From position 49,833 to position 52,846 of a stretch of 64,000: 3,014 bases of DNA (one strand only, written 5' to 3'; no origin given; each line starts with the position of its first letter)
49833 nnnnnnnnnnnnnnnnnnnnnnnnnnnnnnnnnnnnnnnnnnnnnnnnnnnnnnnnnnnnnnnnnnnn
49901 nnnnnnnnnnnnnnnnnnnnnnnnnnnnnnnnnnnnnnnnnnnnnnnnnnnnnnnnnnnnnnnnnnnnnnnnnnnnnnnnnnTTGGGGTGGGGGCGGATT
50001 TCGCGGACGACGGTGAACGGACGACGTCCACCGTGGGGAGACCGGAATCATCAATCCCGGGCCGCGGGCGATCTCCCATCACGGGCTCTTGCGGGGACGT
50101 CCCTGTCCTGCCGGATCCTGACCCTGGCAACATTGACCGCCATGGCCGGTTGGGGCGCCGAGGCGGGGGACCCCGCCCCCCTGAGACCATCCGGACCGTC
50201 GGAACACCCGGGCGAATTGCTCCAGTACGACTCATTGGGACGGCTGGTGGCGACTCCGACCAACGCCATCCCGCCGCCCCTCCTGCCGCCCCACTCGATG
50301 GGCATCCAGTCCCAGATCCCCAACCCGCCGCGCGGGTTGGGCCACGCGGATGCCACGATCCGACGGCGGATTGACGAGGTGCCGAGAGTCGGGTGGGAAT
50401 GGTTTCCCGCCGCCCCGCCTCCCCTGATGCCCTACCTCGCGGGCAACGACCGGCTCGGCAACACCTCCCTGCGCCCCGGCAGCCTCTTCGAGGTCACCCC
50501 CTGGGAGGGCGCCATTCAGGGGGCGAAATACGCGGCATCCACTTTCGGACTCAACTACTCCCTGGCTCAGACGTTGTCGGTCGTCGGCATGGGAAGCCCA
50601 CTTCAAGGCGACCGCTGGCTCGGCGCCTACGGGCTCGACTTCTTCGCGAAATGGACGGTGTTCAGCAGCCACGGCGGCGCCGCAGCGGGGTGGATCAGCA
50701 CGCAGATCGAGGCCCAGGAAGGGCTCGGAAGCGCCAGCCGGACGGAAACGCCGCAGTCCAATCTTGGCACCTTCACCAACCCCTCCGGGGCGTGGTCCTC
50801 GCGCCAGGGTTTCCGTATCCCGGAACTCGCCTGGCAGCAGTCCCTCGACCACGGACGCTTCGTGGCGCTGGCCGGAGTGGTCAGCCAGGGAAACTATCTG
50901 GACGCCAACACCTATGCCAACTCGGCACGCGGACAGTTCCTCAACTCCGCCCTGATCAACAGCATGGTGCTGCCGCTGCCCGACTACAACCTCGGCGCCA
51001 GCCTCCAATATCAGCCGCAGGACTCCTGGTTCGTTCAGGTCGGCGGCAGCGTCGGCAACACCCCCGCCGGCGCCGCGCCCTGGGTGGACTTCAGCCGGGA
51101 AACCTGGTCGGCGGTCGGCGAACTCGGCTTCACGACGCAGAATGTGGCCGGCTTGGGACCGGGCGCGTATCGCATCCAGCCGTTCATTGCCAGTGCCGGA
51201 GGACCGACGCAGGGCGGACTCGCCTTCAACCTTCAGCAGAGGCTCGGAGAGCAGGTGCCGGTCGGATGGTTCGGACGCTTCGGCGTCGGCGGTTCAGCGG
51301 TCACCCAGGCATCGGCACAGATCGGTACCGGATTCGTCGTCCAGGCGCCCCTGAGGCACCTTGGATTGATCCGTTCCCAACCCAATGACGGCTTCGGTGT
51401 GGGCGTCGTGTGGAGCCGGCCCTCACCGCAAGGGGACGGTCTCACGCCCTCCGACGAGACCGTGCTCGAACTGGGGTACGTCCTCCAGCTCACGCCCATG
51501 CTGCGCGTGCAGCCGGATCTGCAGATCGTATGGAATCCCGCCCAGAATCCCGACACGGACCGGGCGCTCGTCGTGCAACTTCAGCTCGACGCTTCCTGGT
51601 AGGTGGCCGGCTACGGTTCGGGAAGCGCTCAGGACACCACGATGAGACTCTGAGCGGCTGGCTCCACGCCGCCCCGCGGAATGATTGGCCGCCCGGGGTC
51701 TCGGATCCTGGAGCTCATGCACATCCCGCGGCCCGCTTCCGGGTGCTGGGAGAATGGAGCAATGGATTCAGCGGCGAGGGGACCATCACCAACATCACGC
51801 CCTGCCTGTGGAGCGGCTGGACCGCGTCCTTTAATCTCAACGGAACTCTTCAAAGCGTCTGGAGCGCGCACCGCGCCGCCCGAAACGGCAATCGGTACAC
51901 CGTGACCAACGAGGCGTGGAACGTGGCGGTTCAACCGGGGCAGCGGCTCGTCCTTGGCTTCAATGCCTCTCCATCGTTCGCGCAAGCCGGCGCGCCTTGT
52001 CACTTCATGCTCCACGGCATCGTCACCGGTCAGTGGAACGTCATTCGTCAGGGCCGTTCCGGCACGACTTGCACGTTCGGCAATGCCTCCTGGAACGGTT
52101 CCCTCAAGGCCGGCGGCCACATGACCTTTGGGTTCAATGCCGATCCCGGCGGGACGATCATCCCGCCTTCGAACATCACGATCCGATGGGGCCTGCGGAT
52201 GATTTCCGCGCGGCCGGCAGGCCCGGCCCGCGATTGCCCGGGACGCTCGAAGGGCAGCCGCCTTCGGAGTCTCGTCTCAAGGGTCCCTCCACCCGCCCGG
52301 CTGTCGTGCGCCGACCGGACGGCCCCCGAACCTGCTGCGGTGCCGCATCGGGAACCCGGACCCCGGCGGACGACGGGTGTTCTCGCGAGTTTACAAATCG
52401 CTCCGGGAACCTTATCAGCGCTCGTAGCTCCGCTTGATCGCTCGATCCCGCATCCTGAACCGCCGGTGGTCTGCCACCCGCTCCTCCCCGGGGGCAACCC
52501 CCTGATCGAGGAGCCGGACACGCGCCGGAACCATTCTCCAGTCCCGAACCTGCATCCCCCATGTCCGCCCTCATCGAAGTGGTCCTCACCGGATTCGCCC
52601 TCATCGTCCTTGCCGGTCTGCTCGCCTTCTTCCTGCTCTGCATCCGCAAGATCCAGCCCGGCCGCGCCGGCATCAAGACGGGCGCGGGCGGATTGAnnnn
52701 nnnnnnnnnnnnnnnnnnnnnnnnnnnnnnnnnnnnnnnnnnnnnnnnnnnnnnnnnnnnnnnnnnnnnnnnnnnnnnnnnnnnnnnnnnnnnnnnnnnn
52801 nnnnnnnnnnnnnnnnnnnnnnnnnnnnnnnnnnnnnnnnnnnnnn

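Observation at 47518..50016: Secreted protein with a novel-looking [YF]NPYTG repeat array and a terminal poly-Gly/Trp tail.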

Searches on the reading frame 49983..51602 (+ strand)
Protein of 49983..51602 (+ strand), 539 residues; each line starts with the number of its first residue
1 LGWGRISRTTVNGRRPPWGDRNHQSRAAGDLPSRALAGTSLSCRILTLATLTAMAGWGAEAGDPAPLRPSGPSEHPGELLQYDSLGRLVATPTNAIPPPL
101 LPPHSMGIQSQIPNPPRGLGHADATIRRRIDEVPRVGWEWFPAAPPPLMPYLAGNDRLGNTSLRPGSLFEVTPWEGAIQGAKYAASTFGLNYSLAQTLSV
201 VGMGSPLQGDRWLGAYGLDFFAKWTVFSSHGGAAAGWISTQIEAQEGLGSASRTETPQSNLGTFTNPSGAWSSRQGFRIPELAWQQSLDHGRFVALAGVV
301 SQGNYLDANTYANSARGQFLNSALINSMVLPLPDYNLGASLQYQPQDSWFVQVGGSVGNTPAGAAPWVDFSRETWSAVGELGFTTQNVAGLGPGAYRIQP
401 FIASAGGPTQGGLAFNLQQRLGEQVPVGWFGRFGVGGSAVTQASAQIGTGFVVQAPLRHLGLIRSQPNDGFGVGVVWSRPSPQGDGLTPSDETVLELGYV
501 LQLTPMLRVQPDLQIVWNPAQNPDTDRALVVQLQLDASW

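Call 3: search_protein_families(library=pfam, proteins=[window:49983-51602:+], max_evalue=0.1)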
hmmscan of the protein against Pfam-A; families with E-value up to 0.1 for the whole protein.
window:49983-51602:+ (539 aa): 1 family
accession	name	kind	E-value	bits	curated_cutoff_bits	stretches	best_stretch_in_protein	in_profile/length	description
PF04966.18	OprB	-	1.4e-20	74.5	22.9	2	412-535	233-368/372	Carbohydrate-selective porin, OprB family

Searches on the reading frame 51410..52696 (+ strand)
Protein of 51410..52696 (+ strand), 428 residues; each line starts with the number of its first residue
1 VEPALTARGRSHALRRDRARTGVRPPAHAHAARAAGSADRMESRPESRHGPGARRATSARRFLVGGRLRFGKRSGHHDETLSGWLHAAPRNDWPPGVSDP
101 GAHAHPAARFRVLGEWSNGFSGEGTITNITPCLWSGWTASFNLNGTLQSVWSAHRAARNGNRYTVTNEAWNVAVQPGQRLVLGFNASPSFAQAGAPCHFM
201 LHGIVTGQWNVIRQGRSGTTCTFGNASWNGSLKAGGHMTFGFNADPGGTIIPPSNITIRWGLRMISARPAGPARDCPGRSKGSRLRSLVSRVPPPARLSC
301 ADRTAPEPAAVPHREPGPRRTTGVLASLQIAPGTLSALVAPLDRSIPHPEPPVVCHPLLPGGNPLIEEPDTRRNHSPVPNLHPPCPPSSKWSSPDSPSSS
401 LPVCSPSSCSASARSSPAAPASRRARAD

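Call 23: search_protein_families(library=pfam, proteins=[window:51410-52696:+], max_evalue=0.001)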
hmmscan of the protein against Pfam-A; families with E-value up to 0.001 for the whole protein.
window:51410-52696:+ (428 aa): 1 family
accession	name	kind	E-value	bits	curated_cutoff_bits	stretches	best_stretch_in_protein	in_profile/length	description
PF00553.25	CBM_2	-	6.6e-21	75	24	2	108-203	3-98/101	Cellulose binding domain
